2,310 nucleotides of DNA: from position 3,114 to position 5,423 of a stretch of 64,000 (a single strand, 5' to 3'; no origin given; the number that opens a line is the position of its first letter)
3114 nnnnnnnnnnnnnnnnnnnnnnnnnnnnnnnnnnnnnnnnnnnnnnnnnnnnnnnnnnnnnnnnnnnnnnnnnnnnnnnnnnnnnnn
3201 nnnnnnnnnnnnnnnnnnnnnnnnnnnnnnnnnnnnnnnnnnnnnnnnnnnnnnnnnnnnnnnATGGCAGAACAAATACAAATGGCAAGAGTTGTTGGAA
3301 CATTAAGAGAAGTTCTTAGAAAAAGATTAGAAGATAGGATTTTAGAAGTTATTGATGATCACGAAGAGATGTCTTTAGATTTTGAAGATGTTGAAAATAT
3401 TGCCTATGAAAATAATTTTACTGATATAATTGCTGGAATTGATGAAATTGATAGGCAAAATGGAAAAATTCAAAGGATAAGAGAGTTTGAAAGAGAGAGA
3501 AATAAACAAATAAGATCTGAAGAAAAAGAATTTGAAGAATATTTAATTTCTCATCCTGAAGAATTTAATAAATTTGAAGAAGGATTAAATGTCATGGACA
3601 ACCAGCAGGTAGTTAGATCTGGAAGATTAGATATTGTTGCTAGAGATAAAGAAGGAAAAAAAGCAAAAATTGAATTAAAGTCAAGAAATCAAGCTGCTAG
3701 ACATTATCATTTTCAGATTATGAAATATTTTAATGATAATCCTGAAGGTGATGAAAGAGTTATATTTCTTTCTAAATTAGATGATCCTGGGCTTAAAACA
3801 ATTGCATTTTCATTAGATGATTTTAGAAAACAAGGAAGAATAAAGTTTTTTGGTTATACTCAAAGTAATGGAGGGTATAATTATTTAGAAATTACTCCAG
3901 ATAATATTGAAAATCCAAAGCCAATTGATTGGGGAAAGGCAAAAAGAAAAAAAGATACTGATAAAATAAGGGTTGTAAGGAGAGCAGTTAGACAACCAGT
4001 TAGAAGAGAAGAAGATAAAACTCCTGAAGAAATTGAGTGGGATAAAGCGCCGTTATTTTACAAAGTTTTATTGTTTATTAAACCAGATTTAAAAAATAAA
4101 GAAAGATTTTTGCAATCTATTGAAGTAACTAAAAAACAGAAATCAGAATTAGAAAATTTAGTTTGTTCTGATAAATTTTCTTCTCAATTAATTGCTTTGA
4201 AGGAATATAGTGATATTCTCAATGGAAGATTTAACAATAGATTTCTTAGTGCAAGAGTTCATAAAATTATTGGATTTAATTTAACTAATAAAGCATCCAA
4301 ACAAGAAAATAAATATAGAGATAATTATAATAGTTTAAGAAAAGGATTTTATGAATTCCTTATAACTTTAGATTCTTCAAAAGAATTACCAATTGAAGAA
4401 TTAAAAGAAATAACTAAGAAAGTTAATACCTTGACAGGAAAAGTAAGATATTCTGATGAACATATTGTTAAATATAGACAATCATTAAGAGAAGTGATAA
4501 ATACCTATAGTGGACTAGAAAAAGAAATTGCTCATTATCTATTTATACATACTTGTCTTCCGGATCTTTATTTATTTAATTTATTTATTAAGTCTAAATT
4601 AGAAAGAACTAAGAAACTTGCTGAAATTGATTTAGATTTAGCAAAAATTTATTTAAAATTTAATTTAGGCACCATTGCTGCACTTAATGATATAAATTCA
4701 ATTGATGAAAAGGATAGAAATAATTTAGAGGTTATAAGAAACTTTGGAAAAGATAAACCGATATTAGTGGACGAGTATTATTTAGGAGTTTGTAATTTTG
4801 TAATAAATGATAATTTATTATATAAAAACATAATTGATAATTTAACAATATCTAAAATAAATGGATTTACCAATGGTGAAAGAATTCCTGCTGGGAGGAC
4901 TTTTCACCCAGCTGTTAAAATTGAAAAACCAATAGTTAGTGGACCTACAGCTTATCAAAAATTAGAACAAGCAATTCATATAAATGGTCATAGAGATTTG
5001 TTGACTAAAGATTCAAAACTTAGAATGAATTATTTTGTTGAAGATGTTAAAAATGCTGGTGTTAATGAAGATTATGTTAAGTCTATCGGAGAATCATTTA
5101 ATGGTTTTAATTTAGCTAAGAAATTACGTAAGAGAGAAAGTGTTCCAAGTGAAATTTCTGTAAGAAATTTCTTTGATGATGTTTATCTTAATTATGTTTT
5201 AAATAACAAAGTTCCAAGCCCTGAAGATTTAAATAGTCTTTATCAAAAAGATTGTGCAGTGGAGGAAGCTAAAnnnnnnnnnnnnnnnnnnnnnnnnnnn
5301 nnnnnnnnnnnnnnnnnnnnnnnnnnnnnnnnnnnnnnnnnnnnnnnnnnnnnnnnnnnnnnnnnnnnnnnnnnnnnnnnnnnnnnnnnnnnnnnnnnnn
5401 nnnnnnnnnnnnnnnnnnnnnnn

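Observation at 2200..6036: Three-gene operon centred on a NucS/Shedu-like PD-(D/E)xK nuclease: candidate defence or DNA-processing system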

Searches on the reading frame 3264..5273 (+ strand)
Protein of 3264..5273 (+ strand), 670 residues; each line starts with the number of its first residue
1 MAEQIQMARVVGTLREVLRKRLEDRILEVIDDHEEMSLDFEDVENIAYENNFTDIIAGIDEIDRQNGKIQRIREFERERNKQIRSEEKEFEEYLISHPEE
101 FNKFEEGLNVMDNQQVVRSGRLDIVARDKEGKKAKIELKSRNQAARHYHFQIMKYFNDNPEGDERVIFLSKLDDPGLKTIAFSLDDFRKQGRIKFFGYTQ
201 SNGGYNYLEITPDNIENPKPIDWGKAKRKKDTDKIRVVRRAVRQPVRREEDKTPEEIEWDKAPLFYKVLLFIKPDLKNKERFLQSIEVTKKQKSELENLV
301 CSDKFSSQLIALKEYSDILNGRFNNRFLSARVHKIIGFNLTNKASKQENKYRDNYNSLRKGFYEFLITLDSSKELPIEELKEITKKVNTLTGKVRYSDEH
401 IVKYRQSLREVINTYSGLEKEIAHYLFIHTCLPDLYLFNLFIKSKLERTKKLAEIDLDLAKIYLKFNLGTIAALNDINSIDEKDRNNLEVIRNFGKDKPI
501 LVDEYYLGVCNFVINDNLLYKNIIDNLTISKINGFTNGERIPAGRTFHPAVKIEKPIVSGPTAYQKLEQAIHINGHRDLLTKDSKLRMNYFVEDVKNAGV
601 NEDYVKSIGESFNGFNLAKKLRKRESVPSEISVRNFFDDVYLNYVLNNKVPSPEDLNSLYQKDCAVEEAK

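Call 3: search_protein_families(library=pfam, proteins=[window:3264-5273:+], max_evalue=1)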
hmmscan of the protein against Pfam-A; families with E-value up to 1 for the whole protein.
window:3264-5273:+ (670 aa): 3 families
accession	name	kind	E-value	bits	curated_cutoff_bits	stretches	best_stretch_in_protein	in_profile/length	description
PF01939.22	NucS_C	-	0.00011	22.6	24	1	87-143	2-55/124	Endonuclease NucS C-terminal domain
PF16253.10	DUF4909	-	0.088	13.1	25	1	190-232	29-71/127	Domain of unknown function (DUF4909)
PF21779.2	DUF6874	-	0.1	13.2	27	1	27-71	31-76/84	Family of unknown function (DUF6874)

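Call 4: search_protein_families(library=padloc, proteins=[window:3264-5273:+], max_evalue=1)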
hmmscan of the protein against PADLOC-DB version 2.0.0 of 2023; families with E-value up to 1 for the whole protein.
window:3264-5273:+ (670 aa): 0 families

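Call 5: search_protein_families(library=ncbifam, proteins=[window:3264-5273:+], max_evalue=1)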
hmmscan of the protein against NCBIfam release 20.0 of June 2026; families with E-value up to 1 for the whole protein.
window:3264-5273:+ (670 aa): 2 families
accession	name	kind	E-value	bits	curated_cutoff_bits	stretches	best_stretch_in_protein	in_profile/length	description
NF003270.0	PRK04247.1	equivalog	5.9e-08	32.1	216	1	74-158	117-197/250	endonuclease NucS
TIGR04176.1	MarR_EPS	equivalog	0.026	14.6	88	1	147-229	4-85/105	MarR family EPS-associated transcriptional regulator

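Call 9: find_homologous_proteins(query=window:3264-5273:+, max_evalue=0.001)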
Query window:3264-5273:+ (670 aa): 1 proteins with E <= 0.001 among 8000 candidates.
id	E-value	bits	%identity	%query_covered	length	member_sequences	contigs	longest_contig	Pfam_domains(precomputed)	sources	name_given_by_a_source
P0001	0.0e+0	1484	100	100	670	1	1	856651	-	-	-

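Call 21: search_protein_representatives(protein=window:3264-5273:+)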
Query: 670 residues. Proteins with E-value up to 0.001 (for the whole library): 86; up to 1e-10: 58; up to 1e-30: 23. The best 86 are listed.
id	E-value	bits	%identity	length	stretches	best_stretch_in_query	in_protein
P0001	0.0e+00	1484.1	100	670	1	1-670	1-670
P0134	2.0e-78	281.0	34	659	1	6-665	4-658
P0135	2.7e-78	280.6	34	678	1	13-669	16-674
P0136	8.5e-61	222.8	30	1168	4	33-258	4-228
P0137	3.0e-55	204.5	30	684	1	9-648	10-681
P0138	2.0e-53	198.4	49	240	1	431-662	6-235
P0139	6.0e-52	193.5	33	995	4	12-298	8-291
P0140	2.2e-51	191.7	30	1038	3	12-251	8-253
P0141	1.2e-48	182.6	32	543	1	6-464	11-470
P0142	2.6e-48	181.5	30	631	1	11-662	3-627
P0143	7.8e-47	176.6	31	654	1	3-527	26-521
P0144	7.2e-45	170.1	34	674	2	8-303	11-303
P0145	3.1e-44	168.1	33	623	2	11-291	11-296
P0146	5.0e-44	167.4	31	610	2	4-483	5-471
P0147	4.1e-41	157.8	29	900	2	243-662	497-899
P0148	7.8e-41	156.8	31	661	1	6-662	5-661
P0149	5.5e-40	154.0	37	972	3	10-317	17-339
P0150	7.6e-38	147.0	29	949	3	13-241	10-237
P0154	1.3e-31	126.4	25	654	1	9-667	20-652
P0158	8.9e-27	110.4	35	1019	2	4-231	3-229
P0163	7.9e-22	94.0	28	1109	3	9-248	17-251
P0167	1.3e-19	86.7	36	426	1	444-667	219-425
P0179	7.8e-14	67.6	29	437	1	441-666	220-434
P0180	1.2e-13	67.0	27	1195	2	9-242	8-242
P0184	4.6e-12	61.8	23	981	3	280-661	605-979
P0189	3.4e-11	58.9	36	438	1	559-662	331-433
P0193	2.3e-09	52.9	29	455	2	447-661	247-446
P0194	3.1e-09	52.4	32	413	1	514-661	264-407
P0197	7.9e-09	51.1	36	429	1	509-662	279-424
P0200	1.1e-07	47.4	34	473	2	427-662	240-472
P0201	3.6e-07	45.6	28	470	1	392-661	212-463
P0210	1.3e-05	40.4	31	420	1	441-662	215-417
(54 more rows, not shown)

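Call 28: search_protein_families(library=pfam, proteins=[P0136, P0139, P0140, P0149, P0150, P0158, P0163, P0180, P0147], max_evalue=0.01)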
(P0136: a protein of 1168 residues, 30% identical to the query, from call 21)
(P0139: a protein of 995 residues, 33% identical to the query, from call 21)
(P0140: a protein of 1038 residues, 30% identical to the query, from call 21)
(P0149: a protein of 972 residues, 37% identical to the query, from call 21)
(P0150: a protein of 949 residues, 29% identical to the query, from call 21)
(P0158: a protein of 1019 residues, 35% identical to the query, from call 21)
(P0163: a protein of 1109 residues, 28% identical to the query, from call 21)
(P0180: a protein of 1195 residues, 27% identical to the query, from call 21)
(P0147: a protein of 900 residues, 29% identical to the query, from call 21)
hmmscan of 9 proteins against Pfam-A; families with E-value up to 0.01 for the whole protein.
P0136 (1168 aa): 1 family
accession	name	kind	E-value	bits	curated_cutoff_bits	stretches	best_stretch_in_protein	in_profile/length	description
PF01939.22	NucS_C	-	0.00021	21.7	24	1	59-148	2-91/124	Endonuclease NucS C-terminal domain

P0139 (995 aa): 1 family
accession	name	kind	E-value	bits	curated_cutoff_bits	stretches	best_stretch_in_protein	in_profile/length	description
PF01939.22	NucS_C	-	3.3e-07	30.8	24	1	83-173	2-92/124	Endonuclease NucS C-terminal domain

P0140 (1038 aa): 1 family
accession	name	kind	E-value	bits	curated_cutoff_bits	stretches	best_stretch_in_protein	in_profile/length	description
PF01939.22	NucS_C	-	4.1e-07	30.4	24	1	88-177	2-91/124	Endonuclease NucS C-terminal domain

P0149 (972 aa): 1 family
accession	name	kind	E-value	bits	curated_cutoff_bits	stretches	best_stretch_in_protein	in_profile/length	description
PF01939.22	NucS_C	-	2.5e-07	31.2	24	1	94-184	2-92/124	Endonuclease NucS C-terminal domain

P0150 (949 aa): 1 family
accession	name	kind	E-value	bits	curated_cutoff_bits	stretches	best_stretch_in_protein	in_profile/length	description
PF01939.22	NucS_C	-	5.4e-10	39.8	24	1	102-173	12-88/124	Endonuclease NucS C-terminal domain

P0158 (1019 aa): 0 families

P0163 (1109 aa): 1 family
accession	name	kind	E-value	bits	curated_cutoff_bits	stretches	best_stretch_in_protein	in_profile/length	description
PF01939.22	NucS_C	-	4.5e-05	23.9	24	1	106-182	11-92/124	Endonuclease NucS C-terminal domain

P0180 (1195 aa): 0 families

P0147 (900 aa): 1 family
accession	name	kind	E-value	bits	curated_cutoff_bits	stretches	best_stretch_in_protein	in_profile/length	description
PF01939.22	NucS_C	-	1.2e-10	41.9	24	1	101-160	11-69/124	Endonuclease NucS C-terminal domain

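Call 30: find_related_loci(query=A3, collection=genome_contigs, flank=8000)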
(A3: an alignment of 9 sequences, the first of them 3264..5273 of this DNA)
Query A3 (670 aa) in genome_contigs; peptide patterns used: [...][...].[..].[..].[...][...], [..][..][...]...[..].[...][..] (x = any residue, [..] = any of these).
114 stretches matched a pattern; 4 encode a relative of the query (tblastn E <= 1e-3); 4 distinct loci.
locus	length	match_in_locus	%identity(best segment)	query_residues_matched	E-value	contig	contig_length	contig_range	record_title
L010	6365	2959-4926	31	17-670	2e-85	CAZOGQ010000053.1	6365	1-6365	MAG TPA_asm: Candidatus Woesearchaeota archaeon isolate SRP214966_co4_519 genome assembly, contig: NODE_16655_length_636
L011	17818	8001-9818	27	1-643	1e-51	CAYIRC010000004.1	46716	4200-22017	MAG TPA_asm: Candidatus Woesearchaeota archaeon isolate ERP119705_co3_277 genome assembly, contig: NODE_651_length_46716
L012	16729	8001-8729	37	10-254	6e-40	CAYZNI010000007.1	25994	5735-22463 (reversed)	MAG TPA_asm: Candidatus Woesearchaeota archaeon isolate SRP173033_co2_255 genome assembly, contig: NODE_644_length_25994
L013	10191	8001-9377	24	100-477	3e-14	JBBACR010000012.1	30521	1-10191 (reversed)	MAG: Candidatus Pacearchaeota archaeon isolate SO_2017_LW1_53 NODE_1077_length_30521_cov_6.685234_LW64-88_2017, whole ge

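Call 36: search_protein_families(library=pfam, proteins=[P0167, P0179, P0189, P0193, P0194, P0197, P0200, P0201, P0210, P0184], max_evalue=0.01)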
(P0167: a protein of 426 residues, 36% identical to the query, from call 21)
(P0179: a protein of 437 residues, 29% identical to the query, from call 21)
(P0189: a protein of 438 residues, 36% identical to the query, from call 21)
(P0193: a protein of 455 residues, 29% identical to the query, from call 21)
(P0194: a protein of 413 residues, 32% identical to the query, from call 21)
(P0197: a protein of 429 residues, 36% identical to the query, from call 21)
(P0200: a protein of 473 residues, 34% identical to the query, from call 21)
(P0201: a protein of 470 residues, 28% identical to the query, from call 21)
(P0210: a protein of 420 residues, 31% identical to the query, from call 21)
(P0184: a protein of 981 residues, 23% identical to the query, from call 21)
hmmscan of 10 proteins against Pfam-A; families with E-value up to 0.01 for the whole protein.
P0167 (426 aa): 0 families

P0179 (437 aa): 0 families

P0189 (438 aa): 0 families

P0193 (455 aa): 0 families

P0194 (413 aa): 0 families

P0197 (429 aa): 0 families

P0200 (473 aa): 0 families

P0201 (470 aa): 0 families

P0210 (420 aa): 0 families

P0184 (981 aa): 1 family
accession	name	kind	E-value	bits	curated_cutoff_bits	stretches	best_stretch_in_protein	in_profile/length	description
PF01939.22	NucS_C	-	8e-06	26.3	24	1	91-182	3-98/124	Endonuclease NucS C-terminal domain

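Call 41: search_solved_structures(query=A2, max_evalue=1, show_alignments=2)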
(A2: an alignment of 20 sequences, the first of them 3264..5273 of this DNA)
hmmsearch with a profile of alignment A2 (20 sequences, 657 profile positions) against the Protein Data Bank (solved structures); distinct sequences matched with E-value up to 1: 4.
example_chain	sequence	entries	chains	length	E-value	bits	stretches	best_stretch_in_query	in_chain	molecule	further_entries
2vld_A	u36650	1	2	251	2.8e-07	32.9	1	103-171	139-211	Endonuclease NucS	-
5gke_A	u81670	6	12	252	0.00072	21.6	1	100-171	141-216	Endonuclease EndoMS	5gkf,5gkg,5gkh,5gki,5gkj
6y1y_A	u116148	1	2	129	0.023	16.7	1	286-403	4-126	CheA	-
6fi9_A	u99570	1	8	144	0.059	15.3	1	247-364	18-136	Transcriptional regulator ZitR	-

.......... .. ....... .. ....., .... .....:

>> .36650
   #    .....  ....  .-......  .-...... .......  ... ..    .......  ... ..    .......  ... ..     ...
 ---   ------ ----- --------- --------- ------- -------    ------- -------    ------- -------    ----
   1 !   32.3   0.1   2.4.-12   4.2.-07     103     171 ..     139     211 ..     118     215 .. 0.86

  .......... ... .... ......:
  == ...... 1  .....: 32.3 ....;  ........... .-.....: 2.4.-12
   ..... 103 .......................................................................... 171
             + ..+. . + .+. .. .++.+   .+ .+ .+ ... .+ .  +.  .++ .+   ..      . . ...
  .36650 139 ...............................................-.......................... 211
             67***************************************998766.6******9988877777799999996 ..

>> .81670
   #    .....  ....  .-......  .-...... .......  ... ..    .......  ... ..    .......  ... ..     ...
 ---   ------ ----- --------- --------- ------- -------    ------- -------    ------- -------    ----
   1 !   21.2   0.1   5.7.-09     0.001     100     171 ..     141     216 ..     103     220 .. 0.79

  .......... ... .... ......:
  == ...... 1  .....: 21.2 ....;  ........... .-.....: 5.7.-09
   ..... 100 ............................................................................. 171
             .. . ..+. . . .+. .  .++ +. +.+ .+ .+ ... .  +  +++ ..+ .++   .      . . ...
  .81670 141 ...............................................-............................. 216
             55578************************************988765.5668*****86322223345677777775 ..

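Call 43: search_protein_families(library=pfam, proteins=[L011:4672-5394:+, L011:5453-7996:+, L011:9872-10468:+, L011:10498-11082:+, L011:11763-14015:-, L011:14025-14840:-, L012:10130-10702:+, L012:10944-12029:+, L010:2537-2896:+, L012:5407-6837:-], max_evalue=0.001)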
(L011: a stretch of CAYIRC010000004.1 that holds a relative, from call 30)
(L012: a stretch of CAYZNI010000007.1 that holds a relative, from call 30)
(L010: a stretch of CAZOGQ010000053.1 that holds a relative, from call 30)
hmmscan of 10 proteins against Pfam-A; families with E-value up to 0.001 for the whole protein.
L011:4672-5394:+ (241 aa): 1 family
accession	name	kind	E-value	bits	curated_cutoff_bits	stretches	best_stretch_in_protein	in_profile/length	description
PF01978.25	TrmB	-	2.6e-17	62.9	25.6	1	12-79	1-67/68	Sugar-specific transcriptional regulator TrmB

L011:5453-7996:+ (848 aa): 1 family
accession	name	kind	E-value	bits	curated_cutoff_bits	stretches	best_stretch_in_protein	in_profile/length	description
PF13560.12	HTH_31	-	5.4e-06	27.1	27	1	24-85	2-64/64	Helix-turn-helix domain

L011:9872-10468:+ (199 aa): 2 families
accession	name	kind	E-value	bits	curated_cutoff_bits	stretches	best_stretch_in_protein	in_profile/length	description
PF13419.12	HAD_2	-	6.2e-11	43.2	23.8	1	57-189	39-178/178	Haloacid dehalogenase-like hydrolase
PF00702.32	Hydrolase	-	9.3e-06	26.6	26.4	1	51-175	57-183/191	haloacid dehalogenase-like hydrolase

L011:10498-11082:+ (195 aa): 1 family
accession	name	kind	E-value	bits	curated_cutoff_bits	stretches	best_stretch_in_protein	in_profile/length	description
PF00827.22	Ribosomal_L15e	-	1e-64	218.1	27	1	9-189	1-190/191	Ribosomal L15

L011:11763-14015:- (750 aa): 3 families
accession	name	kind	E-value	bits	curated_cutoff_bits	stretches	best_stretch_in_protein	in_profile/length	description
PF01131.25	Topoisom_bac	-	1.8e-107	360.4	35.1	1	224-601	7-407/411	DNA topoisomerase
PF01751.28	Toprim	-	8.3e-15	55.2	23.1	1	73-200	3-93/96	Toprim domain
PF01396.24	Zn_ribbon_Top1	-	6.3e-06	26.3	32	1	653-691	4-39/39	Topoisomerase DNA binding C4 zinc finger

L011:14025-14840:- (271 aa): 3 families
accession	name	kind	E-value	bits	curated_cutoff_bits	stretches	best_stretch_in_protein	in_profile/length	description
PF00589.27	Phage_integrase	-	1.3e-44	152.4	27.1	1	99-257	2-169/172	Phage integrase family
PF13495.12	Phage_int_SAM_4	-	1e-10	42.3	27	1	5-85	1-83/85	Phage integrase, N-terminal SAM-like domain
PF16795.10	Phage_integr_3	-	0.00019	21.8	27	0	99-248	3-138/161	Archaeal phage integrase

L012:10130-10702:+ (191 aa): 1 family
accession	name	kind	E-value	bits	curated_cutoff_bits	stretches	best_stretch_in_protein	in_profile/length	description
PF00827.22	Ribosomal_L15e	-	6.4e-63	212.3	27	1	4-184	1-189/191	Ribosomal L15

L012:10944-12029:+ (362 aa): 0 families

L010:2537-2896:+ (120 aa): 0 families

L012:5407-6837:- (476 aa): 5 families
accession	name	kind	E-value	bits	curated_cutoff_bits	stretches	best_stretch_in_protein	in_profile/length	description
PF09334.17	tRNA-synt_1g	-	1.1e-105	354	20.1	2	154-352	178-390/391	tRNA synthetases class I (M)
PF00133.28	tRNA-synt_1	-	4.1e-28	98.7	22.7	2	2-216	22-245/414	tRNA synthetases class I (I, L, M and V)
PF01406.26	tRNA-synt_1e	-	6.7e-16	59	27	2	17-122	22-126/301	tRNA synthetases class I (C) catalytic domain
PF08264.19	Anticodon_1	-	1.7e-10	41.4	25.1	1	373-460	10-105/148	Anticodon-binding domain of tRNA ligase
PF19303.5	Anticodon_3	-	5.5e-06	26.8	23.5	1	376-451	23-104/152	Anticodon binding domain of methionyl tRNA ligase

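Call 45: find_related_loci(query=A3, collection=metagenome_contigs, flank=10000)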
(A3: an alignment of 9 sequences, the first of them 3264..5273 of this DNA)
Query A3 (670 aa) in metagenome_contigs; peptide patterns used: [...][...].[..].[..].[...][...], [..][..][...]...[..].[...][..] (x = any residue, [..] = any of these).
209 stretches matched a pattern; 3 encode a relative of the query (tblastn E <= 1e-3); 3 distinct loci.
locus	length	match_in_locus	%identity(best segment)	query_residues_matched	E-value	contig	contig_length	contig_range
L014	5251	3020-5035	28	9-648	2e-63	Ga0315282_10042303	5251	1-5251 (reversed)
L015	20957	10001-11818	27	1-643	7e-52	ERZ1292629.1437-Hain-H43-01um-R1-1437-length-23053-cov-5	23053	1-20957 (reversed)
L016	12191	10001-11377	24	100-477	2e-14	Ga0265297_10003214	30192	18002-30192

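Call 53: search_protein_families(library=phrogs, proteins=[window:3264-5273:+], max_evalue=0.1)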
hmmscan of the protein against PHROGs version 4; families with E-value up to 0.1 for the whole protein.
window:3264-5273:+ (670 aa): 2 families
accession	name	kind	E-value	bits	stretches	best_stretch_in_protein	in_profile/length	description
phrog_10212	-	unknown function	0.00082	20.6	1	19-91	18-89/128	-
phrog_19315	-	unknown function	0.067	13.2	0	367-454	46-135/348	-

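Call 58: find_encoding_contigs(protein=P0134, flank=8000, max_places=2)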
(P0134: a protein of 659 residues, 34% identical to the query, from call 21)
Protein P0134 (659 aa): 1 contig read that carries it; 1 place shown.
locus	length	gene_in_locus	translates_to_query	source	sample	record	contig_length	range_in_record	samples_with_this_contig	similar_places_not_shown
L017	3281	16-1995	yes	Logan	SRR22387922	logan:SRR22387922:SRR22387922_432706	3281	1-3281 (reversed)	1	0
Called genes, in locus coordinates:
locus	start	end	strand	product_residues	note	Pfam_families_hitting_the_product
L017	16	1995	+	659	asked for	PF01939:NucS_C (weak)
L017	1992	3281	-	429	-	?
